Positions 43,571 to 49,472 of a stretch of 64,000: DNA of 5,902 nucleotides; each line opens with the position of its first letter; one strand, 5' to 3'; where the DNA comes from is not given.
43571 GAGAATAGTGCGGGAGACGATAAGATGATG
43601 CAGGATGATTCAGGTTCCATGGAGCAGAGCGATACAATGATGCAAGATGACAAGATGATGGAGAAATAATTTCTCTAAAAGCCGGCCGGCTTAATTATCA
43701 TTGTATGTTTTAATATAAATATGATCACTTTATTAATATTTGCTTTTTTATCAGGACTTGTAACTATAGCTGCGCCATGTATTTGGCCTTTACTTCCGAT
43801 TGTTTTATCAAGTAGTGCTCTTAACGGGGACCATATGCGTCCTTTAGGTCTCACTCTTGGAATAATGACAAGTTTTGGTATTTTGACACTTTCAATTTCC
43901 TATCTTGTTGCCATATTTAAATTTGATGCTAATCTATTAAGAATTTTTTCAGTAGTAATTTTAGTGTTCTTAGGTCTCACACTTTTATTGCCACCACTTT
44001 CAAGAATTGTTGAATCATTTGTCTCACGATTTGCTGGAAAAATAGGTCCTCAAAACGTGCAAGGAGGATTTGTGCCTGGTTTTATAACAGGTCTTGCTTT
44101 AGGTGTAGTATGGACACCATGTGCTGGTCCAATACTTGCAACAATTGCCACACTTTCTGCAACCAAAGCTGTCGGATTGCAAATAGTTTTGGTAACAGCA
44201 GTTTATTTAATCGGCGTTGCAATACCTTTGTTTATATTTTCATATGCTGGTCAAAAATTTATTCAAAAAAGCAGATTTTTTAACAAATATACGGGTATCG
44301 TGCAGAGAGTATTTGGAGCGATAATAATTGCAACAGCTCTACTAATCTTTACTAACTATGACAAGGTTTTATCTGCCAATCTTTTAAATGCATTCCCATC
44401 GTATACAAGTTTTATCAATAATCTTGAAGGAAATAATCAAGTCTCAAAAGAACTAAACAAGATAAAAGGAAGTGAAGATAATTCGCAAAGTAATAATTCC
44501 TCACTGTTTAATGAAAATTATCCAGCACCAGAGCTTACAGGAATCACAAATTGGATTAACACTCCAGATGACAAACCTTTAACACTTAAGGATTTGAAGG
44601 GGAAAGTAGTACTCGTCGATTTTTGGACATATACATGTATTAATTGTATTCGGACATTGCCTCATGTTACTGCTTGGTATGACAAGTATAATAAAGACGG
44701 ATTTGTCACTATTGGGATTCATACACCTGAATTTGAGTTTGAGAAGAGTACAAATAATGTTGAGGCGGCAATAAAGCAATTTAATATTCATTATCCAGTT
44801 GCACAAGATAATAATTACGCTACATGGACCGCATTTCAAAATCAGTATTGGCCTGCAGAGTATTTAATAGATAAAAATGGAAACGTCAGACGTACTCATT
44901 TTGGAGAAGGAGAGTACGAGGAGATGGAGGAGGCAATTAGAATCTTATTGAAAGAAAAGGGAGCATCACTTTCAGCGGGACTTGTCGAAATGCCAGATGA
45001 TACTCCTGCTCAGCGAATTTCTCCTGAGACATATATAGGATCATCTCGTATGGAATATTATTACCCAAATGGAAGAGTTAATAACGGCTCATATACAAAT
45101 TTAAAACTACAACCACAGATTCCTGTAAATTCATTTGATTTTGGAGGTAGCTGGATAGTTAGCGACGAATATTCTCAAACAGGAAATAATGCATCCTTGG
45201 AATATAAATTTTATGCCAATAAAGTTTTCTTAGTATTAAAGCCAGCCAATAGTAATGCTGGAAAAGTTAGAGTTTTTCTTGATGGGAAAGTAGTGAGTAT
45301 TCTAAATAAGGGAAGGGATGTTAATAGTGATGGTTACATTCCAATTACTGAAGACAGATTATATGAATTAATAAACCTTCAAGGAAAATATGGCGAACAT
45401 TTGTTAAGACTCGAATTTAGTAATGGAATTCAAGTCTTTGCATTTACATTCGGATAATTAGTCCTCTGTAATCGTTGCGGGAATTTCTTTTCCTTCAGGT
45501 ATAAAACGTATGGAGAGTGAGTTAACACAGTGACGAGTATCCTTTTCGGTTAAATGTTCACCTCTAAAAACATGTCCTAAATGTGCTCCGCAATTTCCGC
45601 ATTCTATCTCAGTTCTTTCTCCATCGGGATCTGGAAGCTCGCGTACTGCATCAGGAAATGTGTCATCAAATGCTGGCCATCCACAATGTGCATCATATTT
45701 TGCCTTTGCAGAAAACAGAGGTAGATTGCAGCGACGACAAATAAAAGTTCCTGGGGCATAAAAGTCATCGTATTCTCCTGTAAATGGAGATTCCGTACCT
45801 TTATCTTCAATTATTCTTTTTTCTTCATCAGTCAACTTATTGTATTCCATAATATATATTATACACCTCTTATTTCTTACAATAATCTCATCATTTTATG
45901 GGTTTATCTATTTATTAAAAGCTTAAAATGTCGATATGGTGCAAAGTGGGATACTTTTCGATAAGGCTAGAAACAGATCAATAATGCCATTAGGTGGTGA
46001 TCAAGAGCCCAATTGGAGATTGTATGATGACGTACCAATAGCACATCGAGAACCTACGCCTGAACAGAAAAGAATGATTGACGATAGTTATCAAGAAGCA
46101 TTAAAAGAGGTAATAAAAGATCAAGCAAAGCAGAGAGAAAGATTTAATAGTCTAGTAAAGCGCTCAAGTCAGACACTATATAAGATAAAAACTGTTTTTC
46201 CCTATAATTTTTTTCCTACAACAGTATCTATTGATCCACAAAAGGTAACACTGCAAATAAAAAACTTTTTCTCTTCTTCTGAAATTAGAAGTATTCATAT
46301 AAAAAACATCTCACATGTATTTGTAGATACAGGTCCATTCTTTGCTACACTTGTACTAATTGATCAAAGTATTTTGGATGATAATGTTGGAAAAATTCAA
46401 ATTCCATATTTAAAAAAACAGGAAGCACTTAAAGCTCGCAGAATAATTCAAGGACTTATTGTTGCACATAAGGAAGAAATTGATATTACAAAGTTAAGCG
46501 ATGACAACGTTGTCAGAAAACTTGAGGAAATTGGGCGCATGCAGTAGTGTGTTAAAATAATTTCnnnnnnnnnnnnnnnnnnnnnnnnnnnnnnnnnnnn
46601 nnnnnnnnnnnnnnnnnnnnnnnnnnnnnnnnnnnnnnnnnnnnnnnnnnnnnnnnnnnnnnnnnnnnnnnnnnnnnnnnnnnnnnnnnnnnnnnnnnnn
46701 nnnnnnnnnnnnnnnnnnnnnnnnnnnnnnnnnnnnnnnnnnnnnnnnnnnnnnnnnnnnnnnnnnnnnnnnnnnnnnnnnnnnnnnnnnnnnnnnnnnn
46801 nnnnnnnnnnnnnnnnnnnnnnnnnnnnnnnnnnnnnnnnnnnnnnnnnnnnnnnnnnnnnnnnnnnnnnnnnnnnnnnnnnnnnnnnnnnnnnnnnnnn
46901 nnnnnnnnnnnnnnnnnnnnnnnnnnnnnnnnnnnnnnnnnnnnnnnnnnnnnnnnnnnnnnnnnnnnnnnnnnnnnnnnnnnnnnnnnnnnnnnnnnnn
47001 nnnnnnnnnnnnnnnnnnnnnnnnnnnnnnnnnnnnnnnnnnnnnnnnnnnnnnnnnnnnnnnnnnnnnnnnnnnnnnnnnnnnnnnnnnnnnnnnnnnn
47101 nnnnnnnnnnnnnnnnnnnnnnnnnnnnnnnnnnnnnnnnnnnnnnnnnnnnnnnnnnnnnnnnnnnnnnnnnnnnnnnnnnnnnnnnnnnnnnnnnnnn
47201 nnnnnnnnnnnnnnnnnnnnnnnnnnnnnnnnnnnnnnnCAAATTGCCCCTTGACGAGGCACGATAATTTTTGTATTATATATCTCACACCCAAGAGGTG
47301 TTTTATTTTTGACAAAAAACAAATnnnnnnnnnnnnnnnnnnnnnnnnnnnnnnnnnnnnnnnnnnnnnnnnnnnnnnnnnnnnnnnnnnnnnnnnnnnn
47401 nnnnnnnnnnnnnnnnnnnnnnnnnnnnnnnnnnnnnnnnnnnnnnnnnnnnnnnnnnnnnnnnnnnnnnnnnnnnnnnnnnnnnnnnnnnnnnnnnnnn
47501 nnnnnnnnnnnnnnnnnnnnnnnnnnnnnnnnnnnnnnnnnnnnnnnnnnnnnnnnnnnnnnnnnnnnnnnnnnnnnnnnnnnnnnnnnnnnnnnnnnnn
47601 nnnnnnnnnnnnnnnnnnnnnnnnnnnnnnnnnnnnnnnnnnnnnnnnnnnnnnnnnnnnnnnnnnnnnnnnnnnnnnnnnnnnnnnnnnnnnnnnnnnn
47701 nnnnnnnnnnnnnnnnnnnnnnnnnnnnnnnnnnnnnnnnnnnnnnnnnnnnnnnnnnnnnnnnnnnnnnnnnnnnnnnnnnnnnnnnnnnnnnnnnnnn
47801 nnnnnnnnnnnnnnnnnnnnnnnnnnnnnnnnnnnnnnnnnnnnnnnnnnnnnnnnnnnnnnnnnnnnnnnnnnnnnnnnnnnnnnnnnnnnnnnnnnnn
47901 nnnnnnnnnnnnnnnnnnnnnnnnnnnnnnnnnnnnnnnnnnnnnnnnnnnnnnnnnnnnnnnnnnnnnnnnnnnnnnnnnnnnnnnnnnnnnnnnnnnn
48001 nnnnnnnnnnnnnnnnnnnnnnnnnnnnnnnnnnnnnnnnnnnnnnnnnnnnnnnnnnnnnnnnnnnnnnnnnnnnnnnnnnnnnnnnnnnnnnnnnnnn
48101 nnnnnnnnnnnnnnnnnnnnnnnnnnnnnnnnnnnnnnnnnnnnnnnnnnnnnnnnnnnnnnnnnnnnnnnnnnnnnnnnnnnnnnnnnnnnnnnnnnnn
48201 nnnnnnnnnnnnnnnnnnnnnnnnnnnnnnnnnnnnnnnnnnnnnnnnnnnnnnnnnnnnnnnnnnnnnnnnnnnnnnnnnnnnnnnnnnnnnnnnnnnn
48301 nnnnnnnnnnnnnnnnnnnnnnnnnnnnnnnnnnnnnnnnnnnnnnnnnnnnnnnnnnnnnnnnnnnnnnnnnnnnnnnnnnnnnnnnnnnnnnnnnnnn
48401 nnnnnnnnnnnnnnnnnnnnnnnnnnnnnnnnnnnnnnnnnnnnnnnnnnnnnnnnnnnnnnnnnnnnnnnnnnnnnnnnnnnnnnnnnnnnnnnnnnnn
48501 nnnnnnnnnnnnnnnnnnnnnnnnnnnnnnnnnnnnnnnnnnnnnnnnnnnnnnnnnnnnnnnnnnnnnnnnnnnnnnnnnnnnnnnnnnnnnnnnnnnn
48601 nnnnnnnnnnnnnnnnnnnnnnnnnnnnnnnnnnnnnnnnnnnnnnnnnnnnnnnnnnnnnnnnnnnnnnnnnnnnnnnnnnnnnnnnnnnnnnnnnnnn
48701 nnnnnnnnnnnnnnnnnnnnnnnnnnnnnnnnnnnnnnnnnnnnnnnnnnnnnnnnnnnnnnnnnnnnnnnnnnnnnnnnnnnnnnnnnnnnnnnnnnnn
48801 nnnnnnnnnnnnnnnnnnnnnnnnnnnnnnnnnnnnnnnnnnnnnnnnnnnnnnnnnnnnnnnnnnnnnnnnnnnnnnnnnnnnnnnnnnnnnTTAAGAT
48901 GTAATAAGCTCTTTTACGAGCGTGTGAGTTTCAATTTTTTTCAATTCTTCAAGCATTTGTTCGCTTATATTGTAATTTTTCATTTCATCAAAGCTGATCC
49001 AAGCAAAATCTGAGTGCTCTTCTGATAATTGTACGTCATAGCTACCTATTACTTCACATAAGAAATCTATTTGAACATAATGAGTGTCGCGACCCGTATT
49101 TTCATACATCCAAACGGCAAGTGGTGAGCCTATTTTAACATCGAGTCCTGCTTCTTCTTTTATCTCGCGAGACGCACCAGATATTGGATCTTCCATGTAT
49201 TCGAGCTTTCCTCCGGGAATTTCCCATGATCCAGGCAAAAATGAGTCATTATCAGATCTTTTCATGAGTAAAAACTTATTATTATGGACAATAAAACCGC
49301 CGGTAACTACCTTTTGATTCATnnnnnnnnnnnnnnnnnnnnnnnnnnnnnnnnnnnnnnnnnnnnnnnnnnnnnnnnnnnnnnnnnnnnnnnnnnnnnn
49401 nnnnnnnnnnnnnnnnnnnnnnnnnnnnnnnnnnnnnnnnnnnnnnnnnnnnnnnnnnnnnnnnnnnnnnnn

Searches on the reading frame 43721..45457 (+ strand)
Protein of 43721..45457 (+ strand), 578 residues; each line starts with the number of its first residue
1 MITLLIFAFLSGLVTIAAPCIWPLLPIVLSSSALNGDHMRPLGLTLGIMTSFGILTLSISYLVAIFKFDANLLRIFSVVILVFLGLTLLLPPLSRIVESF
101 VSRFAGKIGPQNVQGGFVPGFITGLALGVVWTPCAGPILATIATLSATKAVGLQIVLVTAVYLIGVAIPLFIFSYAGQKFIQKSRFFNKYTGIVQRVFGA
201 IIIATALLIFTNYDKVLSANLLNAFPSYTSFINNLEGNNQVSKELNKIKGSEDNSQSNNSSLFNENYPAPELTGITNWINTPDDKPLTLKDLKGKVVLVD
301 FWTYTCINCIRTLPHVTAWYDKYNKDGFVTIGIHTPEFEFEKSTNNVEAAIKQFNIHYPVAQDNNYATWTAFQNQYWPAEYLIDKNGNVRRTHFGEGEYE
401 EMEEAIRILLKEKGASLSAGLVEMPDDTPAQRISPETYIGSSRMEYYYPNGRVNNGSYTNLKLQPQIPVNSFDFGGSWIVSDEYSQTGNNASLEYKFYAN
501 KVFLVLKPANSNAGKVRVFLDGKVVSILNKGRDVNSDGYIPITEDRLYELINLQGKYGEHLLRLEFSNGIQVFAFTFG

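Call 44: search_protein_families(library=pfam, proteins=[window:43721-45457:+], max_evalue=0.001)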
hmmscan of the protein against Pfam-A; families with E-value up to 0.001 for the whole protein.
window:43721-45457:+ (578 aa): 5 families
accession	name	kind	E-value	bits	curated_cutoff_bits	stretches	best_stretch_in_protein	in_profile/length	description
PF17991.7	Thioredoxin_10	-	1.4e-30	107.2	27.1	1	434-578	1-142/142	Thioredoxin like C-terminal domain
PF00578.27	AhpC-TSA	-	3.8e-12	46.7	26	1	281-391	12-123/124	AhpC/TSA family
PF13905.12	Thioredoxin_8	-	5.3e-12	46.4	27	1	294-389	1-94/94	Thioredoxin-like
PF08534.16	Redoxin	-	1.1e-11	45.2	26.6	1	282-398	16-137/148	Redoxin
PF02683.22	DsbD_TM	-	1.1e-08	35.1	27.1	1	4-210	4-215/219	Cytochrome C biogenesis protein transmembrane domain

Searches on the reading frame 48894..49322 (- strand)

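Call 69: search_protein_families(library=pfam, proteins=[window:48894-49322:-], max_evalue=0.001)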
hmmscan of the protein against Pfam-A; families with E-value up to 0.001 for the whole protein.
window:48894-49322:- (142 aa): 2 families
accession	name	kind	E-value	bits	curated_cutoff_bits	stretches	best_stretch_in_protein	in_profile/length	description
PF00293.34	NUDIX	-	2.8e-19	69.9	21.1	1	8-123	7-130/134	NUDIX domain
PF14815.12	NUDIX_4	-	2e-07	31.2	35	1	10-123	4-107/113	NUDIX domain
